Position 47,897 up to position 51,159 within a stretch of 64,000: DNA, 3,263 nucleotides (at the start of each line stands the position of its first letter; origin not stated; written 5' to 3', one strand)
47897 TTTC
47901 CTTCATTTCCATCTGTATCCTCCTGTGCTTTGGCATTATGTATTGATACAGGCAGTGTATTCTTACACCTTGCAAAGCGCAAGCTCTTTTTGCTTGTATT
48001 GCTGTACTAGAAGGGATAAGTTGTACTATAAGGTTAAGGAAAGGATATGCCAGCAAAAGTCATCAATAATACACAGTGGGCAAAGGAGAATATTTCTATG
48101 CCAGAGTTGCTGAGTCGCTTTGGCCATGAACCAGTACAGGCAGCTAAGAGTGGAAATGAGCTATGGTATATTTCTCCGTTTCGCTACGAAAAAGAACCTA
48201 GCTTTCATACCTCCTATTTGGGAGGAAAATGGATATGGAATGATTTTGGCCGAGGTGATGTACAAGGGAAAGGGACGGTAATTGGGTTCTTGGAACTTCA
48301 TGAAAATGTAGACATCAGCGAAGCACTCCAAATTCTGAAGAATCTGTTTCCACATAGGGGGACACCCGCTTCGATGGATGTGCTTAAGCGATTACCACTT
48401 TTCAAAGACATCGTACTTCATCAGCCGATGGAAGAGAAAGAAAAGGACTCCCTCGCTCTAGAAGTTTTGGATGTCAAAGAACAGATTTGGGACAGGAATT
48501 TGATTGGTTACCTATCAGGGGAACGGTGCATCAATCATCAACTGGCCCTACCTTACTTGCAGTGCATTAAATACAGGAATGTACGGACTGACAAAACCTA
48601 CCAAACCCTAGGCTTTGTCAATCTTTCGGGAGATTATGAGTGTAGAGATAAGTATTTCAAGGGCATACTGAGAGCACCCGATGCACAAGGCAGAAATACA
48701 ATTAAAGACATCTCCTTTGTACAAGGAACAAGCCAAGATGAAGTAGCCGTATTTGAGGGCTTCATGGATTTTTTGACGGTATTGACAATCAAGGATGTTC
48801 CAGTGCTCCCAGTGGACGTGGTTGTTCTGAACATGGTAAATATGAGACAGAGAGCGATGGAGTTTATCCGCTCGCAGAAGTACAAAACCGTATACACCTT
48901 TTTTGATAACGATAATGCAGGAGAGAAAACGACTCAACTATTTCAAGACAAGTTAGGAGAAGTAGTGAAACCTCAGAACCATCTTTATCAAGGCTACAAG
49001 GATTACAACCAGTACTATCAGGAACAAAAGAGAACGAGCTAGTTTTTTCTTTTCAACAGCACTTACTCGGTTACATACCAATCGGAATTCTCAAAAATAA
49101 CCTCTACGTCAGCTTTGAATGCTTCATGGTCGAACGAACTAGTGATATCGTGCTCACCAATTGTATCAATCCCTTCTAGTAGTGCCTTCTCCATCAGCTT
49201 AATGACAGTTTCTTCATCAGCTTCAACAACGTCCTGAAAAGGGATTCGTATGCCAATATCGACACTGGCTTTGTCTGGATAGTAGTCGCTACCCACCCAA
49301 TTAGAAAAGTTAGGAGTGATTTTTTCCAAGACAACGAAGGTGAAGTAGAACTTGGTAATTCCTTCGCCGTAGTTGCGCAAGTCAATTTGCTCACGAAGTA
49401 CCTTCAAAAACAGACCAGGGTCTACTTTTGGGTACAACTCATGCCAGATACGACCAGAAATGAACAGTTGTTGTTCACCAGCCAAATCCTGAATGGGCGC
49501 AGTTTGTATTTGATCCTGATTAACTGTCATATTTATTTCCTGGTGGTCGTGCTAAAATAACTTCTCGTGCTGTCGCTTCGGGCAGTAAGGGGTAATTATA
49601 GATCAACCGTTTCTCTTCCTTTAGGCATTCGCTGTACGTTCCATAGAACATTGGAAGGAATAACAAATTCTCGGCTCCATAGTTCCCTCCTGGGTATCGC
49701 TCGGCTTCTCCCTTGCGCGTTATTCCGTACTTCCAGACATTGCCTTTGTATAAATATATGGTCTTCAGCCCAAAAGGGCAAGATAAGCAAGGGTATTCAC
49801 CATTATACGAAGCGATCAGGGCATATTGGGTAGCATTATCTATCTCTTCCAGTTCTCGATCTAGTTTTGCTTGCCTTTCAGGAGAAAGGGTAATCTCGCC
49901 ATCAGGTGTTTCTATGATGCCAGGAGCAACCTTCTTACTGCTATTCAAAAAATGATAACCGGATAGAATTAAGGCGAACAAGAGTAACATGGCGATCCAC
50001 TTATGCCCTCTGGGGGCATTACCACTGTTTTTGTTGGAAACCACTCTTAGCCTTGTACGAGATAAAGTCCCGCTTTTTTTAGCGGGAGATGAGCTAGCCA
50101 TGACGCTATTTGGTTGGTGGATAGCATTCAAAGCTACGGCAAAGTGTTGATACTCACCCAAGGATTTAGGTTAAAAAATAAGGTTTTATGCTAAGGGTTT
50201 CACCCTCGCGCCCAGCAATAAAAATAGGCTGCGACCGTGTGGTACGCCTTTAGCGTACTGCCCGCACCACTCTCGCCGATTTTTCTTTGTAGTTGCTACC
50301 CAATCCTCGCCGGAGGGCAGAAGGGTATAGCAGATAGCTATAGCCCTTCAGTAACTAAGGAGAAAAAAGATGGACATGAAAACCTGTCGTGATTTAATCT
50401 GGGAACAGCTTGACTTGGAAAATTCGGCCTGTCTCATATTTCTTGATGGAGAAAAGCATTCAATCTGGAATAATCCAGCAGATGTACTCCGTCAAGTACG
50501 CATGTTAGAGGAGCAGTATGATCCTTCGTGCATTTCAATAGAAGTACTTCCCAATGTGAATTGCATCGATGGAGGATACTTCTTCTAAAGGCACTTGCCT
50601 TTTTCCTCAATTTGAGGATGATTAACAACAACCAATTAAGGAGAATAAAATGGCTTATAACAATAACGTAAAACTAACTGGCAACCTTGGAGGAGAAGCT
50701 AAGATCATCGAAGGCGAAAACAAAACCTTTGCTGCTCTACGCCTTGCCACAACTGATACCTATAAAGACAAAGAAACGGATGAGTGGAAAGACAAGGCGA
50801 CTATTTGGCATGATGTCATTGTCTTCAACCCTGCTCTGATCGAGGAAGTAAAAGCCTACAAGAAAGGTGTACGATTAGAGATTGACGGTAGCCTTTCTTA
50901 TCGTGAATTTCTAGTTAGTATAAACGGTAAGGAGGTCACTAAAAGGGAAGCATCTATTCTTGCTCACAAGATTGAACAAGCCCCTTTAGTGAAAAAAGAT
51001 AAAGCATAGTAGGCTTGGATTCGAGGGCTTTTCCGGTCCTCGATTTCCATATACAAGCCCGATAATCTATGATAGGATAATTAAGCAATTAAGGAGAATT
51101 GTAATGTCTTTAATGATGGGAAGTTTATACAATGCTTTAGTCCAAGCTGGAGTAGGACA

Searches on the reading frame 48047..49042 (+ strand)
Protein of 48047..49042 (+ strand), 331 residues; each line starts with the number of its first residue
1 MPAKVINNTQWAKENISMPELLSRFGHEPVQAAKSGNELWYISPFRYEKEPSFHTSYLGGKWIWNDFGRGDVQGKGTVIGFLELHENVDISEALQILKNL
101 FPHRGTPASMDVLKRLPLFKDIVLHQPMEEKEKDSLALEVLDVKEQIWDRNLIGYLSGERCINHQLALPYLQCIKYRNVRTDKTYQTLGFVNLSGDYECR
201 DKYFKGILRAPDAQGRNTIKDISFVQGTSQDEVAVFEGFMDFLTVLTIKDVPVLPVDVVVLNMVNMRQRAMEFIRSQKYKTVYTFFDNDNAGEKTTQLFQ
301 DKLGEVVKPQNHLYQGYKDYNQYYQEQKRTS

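Call 4: search_protein_families(library=pfam, proteins=[window:48047-49042:+], max_evalue=0.01)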
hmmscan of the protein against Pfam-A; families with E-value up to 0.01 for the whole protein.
window:48047-49042:+ (331 aa): 6 families
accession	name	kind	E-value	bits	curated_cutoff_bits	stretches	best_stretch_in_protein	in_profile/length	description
PF13155.12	Toprim_2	-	6.2e-12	46.2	22.1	1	235-323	2-87/88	Toprim-like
PF01751.28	Toprim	-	3.8e-05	24.2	23.1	1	233-309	2-86/96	Toprim domain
PF01807.25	Zn_ribbon_DnaG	-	6.2e-05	23.2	24.9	1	29-99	22-87/98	CHC2 zinc finger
PF13362.12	Toprim_3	-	0.0036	18.1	27.2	1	234-304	3-68/95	Toprim domain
PF13662.12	Toprim_4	-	0.0043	17.7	25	0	232-302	2-73/85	Toprim domain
PF05596.16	Taeniidae_ag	-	0.0069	16.6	31.9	0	277-301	5-29/55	Taeniidae antigen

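Call 5: search_protein_families(library=ncbifam, proteins=[window:48047-49042:+], max_evalue=0.01)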
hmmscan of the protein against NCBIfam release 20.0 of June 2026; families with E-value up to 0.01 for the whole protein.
window:48047-49042:+ (331 aa): 1 family
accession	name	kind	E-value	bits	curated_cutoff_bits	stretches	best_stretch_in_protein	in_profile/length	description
TIGR01391.1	dnaG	equivalog_domain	5.7e-13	48.5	283.6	2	229-328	255-349/414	DNA primase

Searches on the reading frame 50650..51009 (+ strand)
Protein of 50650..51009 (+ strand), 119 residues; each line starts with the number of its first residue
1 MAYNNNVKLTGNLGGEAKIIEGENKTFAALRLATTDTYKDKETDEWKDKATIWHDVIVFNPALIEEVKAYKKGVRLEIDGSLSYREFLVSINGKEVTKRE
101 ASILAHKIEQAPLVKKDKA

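Call 7: search_protein_families(library=pfam, proteins=[window:50650-51009:+], max_evalue=0.001)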
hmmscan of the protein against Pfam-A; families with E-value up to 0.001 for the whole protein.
window:50650-51009:+ (119 aa): 1 family
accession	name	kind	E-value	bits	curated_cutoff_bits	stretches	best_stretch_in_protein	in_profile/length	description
PF00436.31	SSB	-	3.9e-13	49.8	26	1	5-100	2-95/104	Single-strand binding protein family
